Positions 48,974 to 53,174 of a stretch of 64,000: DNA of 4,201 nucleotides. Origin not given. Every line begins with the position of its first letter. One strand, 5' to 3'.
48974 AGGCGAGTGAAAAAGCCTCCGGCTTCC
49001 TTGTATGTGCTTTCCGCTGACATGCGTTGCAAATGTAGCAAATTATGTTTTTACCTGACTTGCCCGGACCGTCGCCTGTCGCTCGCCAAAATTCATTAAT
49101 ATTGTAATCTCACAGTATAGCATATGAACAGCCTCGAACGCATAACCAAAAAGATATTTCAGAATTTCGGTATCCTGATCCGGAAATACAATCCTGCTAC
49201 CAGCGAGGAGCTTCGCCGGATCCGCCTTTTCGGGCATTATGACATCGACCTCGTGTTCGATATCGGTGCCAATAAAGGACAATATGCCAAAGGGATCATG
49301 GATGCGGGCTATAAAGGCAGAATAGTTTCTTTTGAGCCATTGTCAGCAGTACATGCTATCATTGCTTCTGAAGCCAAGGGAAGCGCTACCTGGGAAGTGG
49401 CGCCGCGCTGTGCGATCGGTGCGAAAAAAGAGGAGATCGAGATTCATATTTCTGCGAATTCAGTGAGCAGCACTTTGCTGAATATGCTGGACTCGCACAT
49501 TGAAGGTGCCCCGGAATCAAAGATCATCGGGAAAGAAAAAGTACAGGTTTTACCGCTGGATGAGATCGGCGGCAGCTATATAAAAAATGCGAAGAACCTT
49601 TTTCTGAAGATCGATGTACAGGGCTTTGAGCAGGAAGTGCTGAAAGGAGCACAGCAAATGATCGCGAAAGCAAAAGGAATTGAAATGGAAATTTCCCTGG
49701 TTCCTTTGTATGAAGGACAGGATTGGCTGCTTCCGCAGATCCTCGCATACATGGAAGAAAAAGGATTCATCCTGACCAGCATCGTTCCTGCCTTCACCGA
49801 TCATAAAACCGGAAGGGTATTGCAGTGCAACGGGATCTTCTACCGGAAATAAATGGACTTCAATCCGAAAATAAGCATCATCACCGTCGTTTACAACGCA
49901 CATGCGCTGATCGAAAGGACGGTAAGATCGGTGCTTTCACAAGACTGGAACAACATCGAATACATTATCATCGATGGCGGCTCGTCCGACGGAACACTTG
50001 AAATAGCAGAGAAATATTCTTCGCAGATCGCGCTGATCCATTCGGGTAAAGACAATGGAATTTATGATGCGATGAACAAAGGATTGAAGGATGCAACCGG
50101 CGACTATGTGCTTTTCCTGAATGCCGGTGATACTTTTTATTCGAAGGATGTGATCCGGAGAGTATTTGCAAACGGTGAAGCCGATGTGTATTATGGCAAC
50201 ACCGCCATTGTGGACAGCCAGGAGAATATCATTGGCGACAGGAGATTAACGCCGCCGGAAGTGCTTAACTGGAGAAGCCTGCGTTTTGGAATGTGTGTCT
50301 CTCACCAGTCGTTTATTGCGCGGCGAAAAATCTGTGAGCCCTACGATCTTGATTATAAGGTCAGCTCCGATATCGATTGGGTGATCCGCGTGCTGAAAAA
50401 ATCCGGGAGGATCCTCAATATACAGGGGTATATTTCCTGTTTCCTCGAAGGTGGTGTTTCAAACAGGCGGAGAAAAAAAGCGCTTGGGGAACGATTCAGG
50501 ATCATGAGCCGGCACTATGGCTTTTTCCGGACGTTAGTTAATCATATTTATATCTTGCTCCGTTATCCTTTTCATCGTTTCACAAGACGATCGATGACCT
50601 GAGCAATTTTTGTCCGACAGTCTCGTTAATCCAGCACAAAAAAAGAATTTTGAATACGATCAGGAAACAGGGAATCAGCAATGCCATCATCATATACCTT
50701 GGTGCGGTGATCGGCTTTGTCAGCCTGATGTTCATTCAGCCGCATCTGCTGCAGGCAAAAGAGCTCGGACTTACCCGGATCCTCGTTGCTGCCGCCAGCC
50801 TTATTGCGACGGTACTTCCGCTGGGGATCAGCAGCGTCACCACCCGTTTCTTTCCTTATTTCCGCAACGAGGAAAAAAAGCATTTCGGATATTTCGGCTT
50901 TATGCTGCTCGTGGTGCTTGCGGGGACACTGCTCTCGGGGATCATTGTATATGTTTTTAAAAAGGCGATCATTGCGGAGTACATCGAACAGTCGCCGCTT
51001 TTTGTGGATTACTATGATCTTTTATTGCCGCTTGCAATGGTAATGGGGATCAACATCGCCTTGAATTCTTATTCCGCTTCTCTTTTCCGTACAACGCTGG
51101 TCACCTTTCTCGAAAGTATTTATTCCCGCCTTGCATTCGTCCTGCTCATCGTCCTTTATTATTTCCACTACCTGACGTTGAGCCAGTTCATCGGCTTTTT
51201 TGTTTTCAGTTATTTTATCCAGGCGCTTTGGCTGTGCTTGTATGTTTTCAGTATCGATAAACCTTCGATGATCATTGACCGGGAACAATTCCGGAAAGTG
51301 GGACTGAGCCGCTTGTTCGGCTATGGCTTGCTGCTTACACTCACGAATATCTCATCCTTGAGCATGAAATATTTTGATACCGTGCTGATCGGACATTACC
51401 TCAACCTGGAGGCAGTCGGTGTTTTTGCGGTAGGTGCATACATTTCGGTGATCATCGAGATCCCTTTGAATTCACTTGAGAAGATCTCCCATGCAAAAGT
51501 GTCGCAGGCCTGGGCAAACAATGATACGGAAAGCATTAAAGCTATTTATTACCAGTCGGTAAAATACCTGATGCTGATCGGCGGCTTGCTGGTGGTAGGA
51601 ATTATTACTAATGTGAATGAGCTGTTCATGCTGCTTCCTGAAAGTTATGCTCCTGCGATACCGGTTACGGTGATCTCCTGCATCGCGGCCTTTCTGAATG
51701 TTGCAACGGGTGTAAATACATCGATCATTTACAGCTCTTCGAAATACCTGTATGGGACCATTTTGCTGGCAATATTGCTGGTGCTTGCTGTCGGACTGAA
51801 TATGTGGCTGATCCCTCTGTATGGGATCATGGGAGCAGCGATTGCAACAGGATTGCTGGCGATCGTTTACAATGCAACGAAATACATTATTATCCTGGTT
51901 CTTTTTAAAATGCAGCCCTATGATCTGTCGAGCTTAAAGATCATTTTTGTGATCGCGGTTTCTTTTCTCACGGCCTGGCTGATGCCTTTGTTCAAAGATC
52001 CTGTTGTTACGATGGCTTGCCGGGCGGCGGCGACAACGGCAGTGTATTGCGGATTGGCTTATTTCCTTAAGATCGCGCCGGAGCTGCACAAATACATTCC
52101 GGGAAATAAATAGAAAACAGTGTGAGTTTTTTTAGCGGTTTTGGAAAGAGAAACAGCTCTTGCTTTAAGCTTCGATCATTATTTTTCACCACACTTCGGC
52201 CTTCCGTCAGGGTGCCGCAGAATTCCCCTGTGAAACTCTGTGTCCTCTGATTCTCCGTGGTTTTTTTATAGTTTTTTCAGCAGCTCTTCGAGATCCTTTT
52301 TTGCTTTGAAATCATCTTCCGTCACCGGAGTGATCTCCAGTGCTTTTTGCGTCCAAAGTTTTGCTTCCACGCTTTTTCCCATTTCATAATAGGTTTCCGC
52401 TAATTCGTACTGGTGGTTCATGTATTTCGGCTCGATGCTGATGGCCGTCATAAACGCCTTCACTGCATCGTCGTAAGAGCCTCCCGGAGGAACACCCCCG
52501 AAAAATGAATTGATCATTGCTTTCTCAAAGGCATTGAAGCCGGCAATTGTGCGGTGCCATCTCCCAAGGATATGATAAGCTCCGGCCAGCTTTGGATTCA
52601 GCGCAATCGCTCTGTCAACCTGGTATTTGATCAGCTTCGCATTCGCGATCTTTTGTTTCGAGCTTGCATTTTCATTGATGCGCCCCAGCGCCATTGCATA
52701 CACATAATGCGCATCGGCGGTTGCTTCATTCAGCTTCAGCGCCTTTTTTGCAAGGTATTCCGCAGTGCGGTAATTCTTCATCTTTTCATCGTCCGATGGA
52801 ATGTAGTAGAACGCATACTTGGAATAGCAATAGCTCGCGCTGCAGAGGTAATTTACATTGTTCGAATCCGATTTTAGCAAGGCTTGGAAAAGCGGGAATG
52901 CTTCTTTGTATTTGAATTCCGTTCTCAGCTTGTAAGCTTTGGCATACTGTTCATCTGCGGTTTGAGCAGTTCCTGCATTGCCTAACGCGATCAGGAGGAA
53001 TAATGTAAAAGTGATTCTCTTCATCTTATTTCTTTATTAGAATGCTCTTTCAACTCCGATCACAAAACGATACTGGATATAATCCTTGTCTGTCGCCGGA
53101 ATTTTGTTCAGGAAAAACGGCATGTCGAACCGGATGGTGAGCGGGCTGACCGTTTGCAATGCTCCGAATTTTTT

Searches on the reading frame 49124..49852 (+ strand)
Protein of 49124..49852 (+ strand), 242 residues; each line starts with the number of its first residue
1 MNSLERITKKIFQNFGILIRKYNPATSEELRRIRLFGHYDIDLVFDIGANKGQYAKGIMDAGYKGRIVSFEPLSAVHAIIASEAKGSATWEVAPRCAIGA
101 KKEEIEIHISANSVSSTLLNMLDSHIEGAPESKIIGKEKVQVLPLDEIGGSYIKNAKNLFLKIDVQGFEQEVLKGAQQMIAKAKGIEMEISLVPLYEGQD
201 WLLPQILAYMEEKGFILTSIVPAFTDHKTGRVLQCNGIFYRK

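Call 4: search_protein_families(library=pfam, proteins=[window:49124-49852:+], max_evalue=0.01)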
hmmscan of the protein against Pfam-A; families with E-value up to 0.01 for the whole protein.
window:49124-49852:+ (242 aa): 2 families
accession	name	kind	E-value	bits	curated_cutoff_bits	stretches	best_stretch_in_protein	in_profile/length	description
PF05050.19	Methyltransf_21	-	1e-20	75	22.7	1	46-216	1-172/173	Methyltransferase FkbM domain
PF05575.17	V_cholerae_RfbT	-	0.00026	20.9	27.9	1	42-191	80-225/286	Vibrio cholerae RfbT protein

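Call 36: search_protein_families(library=ncbifam, proteins=[window:49124-49852:+], max_evalue=0.001)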
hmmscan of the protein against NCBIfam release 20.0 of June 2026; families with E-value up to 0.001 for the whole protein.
window:49124-49852:+ (242 aa): 1 family
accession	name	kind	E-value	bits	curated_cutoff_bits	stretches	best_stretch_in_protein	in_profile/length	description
TIGR01444.1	fkbM_fam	subfamily_domain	1.1e-23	84.2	37.7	1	44-191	2-143/143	FkbM family methyltransferase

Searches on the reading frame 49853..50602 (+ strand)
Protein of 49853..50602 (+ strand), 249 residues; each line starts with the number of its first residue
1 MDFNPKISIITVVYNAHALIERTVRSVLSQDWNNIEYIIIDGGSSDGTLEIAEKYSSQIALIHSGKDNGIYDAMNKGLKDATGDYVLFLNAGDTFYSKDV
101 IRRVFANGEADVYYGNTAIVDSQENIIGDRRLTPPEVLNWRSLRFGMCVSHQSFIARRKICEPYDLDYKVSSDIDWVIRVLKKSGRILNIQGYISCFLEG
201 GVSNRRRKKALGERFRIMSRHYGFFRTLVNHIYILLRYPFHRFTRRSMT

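Call 4: search_protein_families(library=pfam, proteins=[window:49853-50602:+], max_evalue=0.01)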
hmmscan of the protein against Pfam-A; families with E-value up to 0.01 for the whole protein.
window:49853-50602:+ (249 aa): 3 families
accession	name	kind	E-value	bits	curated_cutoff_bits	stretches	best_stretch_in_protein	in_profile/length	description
PF00535.33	Glycos_transf_2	-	1.1e-28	100.7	23.3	1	8-159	1-162/168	Glycosyl transferase family 2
PF10111.15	Glyco_tranf_2_2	-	2.9e-07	30.7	27.3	1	10-103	3-101/276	Glycosyltransferase like family 2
PF13641.12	Glyco_tranf_2_3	-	0.00018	22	27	1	5-104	1-107/230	Glycosyltransferase like family 2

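Call 36: search_protein_families(library=ncbifam, proteins=[window:49853-50602:+], max_evalue=0.001)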
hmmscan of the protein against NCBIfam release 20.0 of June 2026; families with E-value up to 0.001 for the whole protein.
window:49853-50602:+ (249 aa): 20 families
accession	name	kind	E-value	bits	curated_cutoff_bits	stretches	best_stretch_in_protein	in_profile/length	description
TIGR04009.1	wcaE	equivalog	6.3e-30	104.3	369.2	1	7-205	3-203/248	colanic acid biosynthesis glycosyltransferase WcaE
NF007482.0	PRK10073.1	equivalog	1.5e-19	70.2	423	1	3-117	4-122/334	glycosyltransferase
NF047683.1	TeichurnBiosyTuaG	equivalog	2.7e-18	66.5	400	1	3-104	4-108/252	teichuronic acid biosynthesis protein TuaG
NF053739.1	GlytfEpsEBac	equivalog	2.4e-16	59.5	450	1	5-207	1-212/265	glycosyltransferase EpsE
TIGR04283.1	glyco_like_mftF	equivalog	5.2e-14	52.4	182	1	7-190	1-178/221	TIGR04283 family arsenosugar biosynthesis glycosyltransferase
TIGR03937.1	PgaC_IcaA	equivalog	7.6e-13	48.2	422.3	1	4-101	44-143/407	poly-beta-1,6-N-acetyl-D-glucosamine synthase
NF050050.1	ProtGlycPglI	equivalog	4.8e-12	45.9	500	1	5-99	2-100/306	GalNAc(5)-diNAcBac-PP-undecaprenol beta-1,3-glucosyltransferase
TIGR04182.1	glyco_TIGR04182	equivalog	5.5e-08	32.5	325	1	8-117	3-109/293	S-layer glycoprotein N-glycosyltransferase AglJ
TIGR03111.1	glyc2_xrt_Gpos1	hypoth_equivalog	6.6e-08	31.8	363.95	1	4-112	48-160/439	TIGR03111 family XrtG-associated glycosyltransferase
NF041875.1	EPS_EpsD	equivalog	2.4e-07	30.5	370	1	7-90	1-87/325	exopolysaccharide biosynthesis glycosyltransferase EpsD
NF007453.0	PRK10018.1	equivalog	2.6e-07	30.6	382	1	4-96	5-100/280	colanic acid biosynthesis glycosyltransferase WcaA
TIGR04017.1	WcaA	equivalog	1.6e-06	28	495.75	1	4-95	4-98/279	colanic acid biosynthesis glycosyltransferase WcaA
NF041394.1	GtaseAglG_Halo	equivalog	2.4e-06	27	440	1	7-92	3-92/304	glucosyl-dolichyl phosphate glucuronosyltransferase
NF047588.1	GlcsyltransPgfSStrep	equivalog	2.9e-06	26.7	500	1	6-106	2-108/308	glycosyltransferase PgfS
NF007986.1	PRK10714.1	equivalog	1.8e-05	23.9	529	1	6-107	7-114/316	undecaprenyl-phosphate 4-deoxy-4-formamido-L-arabinose transferase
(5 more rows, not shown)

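Call 37: search_solved_structures(query=window:49853-50602:+, max_evalue=0.001)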
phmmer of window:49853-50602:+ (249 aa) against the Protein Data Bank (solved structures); distinct sequences matched with E-value up to 0.001: 20.
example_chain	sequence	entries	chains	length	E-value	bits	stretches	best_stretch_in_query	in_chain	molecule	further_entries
9omm_A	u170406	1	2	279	2.2e-22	82.8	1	7-225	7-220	Glycosyltransferase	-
9omh_A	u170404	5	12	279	2.2e-22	82.8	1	7-225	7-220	Glycosyltransferase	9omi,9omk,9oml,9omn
9omj_A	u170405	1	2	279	2.7e-22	82.5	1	7-225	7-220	Glycosyltransferase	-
3bcv_A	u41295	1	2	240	6.3e-12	48.6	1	2-101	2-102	Putative glycosyltransferase protein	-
8vh7_A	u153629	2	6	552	1.4e-11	47.4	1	3-102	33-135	Heparosan synthase B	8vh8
8viw_A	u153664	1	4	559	1.5e-11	47.3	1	3-102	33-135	Heparosan synthase B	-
5hea_A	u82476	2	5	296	1.9e-10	43.7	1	1-111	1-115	Putative glycosyltransferase (GalT1)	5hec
6p61_A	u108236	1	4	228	9.4e-10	41.4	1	4-101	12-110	Glycosyltransferase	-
2z87_A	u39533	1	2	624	2.8e-09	39.9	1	5-130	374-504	Chondroitin synthase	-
2z86_A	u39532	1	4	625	2.8e-09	39.9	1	5-130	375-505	Chondroitin synthase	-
5tze_C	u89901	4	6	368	3.9e-08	36.1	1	6-104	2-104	Glycosyl transferase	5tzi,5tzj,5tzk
5tz8_A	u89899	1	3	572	7.8e-08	35.2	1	6-104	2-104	Glycosyl transferase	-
6h1j_A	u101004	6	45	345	5.8e-07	32.3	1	5-99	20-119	Probable ss-1,3-N-acetylglucosaminyltransferase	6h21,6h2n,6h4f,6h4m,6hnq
6yv7_B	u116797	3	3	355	6.1e-07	32.2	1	3-102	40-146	Glycosyl transferase, family 2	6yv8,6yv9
6yv7_A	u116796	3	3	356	6.2e-07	32.2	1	3-102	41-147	Glycosyl transferase, family 2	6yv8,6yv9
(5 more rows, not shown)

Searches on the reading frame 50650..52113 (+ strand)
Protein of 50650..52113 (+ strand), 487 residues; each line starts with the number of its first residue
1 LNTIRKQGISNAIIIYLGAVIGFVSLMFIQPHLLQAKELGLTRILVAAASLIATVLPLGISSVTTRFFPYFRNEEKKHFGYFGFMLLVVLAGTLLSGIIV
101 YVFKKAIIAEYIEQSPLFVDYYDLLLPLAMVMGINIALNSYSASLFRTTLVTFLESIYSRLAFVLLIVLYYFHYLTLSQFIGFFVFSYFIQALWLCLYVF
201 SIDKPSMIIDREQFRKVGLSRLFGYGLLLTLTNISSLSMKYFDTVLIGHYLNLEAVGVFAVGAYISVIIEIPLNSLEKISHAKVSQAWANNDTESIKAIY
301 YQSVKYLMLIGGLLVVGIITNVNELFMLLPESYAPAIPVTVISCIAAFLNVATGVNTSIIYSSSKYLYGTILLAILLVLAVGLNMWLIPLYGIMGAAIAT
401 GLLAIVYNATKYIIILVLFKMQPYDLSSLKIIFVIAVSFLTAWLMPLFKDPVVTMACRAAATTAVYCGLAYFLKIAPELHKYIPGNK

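Call 4: search_protein_families(library=pfam, proteins=[window:50650-52113:+], max_evalue=0.01)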
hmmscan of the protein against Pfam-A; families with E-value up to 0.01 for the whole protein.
window:50650-52113:+ (487 aa): 2 families
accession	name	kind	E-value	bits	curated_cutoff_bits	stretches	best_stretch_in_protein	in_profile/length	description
PF01943.22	Polysacc_synt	-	1.2e-06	28.6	28.2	1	6-275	3-260/274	Polysaccharide biosynthesis protein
PF13440.11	Polysacc_synt_3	-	3e-05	23.8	23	1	33-319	5-273/293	Polysaccharide biosynthesis protein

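Call 36: search_protein_families(library=ncbifam, proteins=[window:50650-52113:+], max_evalue=0.001)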
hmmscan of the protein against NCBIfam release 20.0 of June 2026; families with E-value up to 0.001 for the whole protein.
window:50650-52113:+ (487 aa): 1 family
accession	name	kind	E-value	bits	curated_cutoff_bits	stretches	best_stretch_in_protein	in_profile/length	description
NF041503.1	WZX_like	subfamily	0.00042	19.5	300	1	156-411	165-422/429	O-unit flippase-like protein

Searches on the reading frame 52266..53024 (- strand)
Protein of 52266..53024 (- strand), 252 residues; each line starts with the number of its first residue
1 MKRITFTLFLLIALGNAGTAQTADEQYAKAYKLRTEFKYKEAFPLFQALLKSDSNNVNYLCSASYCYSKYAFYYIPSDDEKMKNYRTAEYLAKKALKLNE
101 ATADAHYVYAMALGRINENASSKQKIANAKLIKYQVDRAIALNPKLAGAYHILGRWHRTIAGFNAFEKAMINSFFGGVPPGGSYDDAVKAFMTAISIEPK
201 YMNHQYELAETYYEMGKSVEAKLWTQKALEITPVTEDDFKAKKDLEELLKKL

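Call 4: search_protein_families(library=pfam, proteins=[window:52266-53024:-], max_evalue=0.01)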
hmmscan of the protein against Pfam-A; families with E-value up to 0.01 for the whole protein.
window:52266-53024:- (252 aa): 12 families
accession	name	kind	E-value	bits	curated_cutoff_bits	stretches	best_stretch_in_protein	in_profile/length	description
PF21033.3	RMD1-3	-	6.9e-23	81.5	26.7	1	90-248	71-229/235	Regulator of microtubule dynamics protein 1-3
PF14559.12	TPR_19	-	5.9e-10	39.8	25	1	182-233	5-56/68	Tetratricopeptide repeat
PF13414.12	TPR_11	-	4.4e-09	36.3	26.8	1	182-216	8-42/42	TPR repeat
PF13431.12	TPR_17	-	1e-07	32.1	24.4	1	190-221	1-32/34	Tetratricopeptide repeat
PF07719.23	TPR_2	-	3e-07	30.5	27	0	206-233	5-32/34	Tetratricopeptide repeat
PF00515.34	TPR_1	-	4.4e-07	29.9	27.8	0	206-231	5-30/34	Tetratricopeptide repeat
PF12895.13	ANAPC3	-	1.7e-05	25.4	27.2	0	183-228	4-49/82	Anaphase-promoting complex, cyclosome, subunit 3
PF13432.12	TPR_16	-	4.8e-05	24.2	32.7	0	182-233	11-62/65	Tetratricopeptide repeat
PF13424.12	TPR_12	-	0.00082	20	30.1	0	184-231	19-74/77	Tetratricopeptide repeat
PF13428.12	TPR_14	-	0.001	20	23.5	0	182-210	15-43/44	Tetratricopeptide repeat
PF23914.1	TPR_CcmH_CycH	-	0.0039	17.5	42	0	82-124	63-105/158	Cytochrome c-type biogenesis protein H TPR domain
PF24575.1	TPR_Slam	-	0.0072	17.2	35.2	0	182-222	61-101/104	Surface lipoprotein assembly modifier, N-terminal TPR repeats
